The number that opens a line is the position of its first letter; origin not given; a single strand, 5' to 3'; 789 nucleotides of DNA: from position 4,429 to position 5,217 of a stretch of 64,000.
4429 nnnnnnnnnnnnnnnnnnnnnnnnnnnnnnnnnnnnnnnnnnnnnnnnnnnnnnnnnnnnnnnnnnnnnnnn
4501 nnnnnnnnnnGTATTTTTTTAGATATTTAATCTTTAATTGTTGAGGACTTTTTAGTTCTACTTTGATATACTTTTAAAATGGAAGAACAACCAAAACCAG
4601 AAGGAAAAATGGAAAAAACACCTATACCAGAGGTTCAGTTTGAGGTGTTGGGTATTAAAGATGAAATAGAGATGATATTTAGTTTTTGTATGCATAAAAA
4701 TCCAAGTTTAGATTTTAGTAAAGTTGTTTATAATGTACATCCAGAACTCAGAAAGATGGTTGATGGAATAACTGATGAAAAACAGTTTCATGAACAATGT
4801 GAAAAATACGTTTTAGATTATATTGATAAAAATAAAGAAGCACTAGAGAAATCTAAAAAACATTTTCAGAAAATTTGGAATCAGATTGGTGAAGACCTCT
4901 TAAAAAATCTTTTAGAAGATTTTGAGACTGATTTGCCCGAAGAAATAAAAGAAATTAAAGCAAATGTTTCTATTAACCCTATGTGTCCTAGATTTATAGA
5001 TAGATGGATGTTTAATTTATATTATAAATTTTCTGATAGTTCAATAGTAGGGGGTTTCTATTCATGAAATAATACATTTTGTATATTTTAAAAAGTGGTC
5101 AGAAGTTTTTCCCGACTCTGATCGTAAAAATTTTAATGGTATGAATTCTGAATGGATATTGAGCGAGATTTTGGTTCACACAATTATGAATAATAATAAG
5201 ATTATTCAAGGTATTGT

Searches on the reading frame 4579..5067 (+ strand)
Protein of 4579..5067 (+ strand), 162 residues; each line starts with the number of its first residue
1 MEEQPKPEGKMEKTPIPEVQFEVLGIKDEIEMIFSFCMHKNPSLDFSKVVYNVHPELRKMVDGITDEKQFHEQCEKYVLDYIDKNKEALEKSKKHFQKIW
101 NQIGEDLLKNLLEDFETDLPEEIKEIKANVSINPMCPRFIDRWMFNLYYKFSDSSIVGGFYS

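Call 60: search_protein_families(library=pfam, proteins=[window:4579-5067:+], max_evalue=0.01)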
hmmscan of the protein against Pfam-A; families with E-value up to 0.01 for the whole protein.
window:4579-5067:+ (162 aa): 1 family
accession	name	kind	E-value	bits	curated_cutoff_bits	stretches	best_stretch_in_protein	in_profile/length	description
PF19189.6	Mtf2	-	0.0049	17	27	1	53-157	8-90/195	Mtf2 family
